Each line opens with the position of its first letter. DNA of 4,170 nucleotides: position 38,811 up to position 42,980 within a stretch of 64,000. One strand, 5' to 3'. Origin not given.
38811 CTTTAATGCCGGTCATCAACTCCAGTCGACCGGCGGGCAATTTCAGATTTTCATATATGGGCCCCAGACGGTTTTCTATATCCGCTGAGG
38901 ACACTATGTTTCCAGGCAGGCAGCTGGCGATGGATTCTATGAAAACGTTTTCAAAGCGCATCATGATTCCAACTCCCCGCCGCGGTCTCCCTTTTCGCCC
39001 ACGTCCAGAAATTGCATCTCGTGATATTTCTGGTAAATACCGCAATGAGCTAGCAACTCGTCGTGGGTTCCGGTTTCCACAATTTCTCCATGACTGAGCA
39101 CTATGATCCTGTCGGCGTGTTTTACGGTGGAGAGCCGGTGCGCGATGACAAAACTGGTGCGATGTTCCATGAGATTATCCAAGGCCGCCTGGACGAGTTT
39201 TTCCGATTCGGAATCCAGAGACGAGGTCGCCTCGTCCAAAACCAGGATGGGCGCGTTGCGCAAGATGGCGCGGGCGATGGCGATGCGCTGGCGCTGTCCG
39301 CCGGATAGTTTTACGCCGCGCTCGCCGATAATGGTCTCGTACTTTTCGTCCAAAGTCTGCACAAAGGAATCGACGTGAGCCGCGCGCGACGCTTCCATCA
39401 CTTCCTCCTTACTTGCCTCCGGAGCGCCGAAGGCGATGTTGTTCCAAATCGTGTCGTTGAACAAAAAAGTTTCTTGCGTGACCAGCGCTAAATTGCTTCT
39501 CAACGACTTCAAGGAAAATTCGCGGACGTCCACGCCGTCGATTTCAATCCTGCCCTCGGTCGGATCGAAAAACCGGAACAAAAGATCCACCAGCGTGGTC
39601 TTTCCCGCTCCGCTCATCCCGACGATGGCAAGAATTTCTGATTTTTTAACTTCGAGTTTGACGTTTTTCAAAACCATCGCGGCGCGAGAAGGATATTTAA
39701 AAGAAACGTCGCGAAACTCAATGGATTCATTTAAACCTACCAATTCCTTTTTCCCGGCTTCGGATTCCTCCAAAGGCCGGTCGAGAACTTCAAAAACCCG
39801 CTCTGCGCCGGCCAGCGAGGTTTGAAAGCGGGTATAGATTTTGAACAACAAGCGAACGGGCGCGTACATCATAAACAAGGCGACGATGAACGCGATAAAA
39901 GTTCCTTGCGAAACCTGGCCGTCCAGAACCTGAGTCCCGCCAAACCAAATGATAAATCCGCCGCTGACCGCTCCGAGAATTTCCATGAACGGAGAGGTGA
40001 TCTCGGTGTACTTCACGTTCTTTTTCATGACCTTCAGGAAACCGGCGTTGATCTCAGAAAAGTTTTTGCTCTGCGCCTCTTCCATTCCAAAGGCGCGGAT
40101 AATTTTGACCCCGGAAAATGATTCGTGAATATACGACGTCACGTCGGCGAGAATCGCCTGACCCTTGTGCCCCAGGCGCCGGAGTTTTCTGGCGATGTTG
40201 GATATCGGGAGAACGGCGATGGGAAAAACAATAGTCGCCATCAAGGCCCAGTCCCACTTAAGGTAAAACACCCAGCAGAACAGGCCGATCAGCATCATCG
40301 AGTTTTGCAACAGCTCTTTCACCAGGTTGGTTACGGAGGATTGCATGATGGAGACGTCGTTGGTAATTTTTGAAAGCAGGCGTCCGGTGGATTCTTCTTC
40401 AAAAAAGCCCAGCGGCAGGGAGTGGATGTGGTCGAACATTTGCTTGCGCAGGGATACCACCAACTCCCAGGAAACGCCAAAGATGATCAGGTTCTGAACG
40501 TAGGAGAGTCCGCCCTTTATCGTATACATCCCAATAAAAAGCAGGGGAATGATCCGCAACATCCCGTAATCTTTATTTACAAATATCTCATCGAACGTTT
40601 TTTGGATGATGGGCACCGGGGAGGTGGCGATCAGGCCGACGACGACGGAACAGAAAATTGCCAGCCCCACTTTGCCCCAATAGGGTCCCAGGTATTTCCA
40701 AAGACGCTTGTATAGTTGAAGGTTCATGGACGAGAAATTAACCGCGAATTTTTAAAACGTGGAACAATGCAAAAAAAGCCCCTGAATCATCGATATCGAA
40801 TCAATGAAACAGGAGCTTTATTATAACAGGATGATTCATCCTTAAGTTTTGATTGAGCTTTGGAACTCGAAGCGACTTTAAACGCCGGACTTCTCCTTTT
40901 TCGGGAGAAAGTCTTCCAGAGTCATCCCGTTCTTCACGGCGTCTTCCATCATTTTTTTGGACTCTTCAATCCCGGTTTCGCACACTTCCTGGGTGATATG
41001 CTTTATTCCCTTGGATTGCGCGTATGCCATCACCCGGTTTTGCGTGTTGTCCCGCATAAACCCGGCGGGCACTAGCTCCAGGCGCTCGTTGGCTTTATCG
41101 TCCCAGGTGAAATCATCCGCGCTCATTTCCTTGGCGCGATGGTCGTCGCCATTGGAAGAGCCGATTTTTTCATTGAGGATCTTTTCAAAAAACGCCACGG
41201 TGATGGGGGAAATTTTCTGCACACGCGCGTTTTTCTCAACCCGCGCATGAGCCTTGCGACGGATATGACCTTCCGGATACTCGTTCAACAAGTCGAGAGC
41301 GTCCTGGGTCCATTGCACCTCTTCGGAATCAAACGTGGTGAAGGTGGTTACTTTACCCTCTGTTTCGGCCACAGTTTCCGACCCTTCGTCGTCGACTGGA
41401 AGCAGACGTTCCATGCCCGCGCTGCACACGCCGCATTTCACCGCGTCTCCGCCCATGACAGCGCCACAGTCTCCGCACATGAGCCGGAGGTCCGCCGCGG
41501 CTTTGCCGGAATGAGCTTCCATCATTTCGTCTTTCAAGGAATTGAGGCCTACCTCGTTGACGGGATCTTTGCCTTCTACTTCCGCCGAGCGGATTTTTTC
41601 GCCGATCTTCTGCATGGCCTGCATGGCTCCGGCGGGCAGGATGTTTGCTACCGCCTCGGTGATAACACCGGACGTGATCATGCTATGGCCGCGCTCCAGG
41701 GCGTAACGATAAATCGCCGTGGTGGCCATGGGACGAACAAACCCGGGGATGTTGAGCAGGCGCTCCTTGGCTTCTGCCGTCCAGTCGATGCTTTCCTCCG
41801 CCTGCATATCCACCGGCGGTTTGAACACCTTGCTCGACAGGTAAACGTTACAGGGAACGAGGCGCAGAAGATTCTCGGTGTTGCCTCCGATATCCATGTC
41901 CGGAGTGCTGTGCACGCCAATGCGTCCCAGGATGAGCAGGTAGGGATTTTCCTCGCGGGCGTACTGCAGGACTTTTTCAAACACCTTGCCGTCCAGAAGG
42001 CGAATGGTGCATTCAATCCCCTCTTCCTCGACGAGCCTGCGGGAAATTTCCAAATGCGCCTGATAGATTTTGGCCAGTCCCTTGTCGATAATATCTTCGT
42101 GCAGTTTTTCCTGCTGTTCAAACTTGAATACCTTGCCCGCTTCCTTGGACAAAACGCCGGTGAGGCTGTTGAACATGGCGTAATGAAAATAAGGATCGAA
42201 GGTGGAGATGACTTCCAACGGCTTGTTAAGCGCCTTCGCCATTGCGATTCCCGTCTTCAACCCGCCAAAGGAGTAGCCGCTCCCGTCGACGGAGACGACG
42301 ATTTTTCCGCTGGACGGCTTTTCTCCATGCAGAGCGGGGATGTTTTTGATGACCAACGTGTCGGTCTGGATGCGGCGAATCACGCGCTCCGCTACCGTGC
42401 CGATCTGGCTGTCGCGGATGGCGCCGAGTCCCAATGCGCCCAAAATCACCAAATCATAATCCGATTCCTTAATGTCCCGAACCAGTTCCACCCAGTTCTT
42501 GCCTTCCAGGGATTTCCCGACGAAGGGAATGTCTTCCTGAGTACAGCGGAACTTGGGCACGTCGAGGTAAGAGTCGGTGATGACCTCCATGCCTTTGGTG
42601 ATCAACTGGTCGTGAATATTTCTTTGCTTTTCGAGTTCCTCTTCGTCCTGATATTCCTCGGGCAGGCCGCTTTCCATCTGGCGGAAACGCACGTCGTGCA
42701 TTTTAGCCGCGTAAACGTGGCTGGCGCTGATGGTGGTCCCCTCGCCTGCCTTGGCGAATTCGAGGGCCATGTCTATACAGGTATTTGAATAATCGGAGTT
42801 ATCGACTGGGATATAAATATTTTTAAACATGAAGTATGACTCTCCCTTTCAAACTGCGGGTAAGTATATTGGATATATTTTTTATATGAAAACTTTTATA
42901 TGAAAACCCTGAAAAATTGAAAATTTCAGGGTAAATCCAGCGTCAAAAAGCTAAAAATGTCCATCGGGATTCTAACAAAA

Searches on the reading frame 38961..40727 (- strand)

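Call 99: search_protein_families(library=pfam, proteins=[window:38961-40727:-], max_evalue=0.001)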
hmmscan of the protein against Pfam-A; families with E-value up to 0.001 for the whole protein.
window:38961-40727:- (588 aa): 7 families
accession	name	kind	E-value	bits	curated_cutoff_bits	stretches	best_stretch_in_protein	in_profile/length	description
PF00664.28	ABC_membrane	-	3.2e-46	158.6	28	1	21-290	2-273/274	ABC transporter transmembrane region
PF00005.33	ABC_tran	-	2.1e-33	116.3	25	1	353-502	1-137/137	ABC transporter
PF02463.25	SMC_N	-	1.6e-09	38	40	1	397-546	114-213/220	RecF/RecN/SMC N terminal domain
PF06414.18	Zeta_toxin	-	0.00016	21.6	22.3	0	361-404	14-57/199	Zeta toxin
PF13191.12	AAA_16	-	0.00019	22.4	32.6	1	364-520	25-160/167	AAA ATPase domain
PF13401.12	AAA_22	-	0.00037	21.2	27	0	364-508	6-100/130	AAA domain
PF00931.28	NB-ARC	-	0.00069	19.4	23.5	0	359-393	14-48/248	NB-ARC domain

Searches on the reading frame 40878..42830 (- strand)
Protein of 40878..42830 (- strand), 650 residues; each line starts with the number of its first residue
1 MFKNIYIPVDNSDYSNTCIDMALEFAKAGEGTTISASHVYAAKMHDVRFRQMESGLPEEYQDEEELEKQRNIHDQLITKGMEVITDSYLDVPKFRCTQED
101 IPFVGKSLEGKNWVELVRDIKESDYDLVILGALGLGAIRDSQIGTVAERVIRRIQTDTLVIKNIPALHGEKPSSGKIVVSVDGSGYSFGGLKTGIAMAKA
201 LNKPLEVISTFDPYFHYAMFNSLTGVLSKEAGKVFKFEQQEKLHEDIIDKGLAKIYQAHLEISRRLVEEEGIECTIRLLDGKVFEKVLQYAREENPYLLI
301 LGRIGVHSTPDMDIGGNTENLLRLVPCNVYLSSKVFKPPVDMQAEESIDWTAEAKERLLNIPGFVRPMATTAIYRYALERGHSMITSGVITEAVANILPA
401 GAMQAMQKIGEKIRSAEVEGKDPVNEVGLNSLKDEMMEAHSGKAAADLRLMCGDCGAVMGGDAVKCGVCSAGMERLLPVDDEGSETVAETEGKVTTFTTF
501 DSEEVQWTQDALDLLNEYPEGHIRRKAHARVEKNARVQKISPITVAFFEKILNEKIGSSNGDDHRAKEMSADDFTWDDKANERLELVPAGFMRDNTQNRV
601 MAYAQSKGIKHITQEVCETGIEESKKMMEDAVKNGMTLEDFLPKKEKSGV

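Call 99: search_protein_families(library=pfam, proteins=[window:40878-42830:-], max_evalue=0.001)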
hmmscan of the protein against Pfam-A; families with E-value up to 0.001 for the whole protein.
window:40878-42830:- (650 aa): 2 families
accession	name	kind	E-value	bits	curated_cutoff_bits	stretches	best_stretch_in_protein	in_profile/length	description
PF08369.16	PCP_red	-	1.1e-30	105.8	32.5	3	350-393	1-44/45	Proto-chlorophyllide reductase 57 kD subunit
PF00582.32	Usp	-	9.8e-29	101.2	24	2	1-162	1-141/141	Universal stress protein family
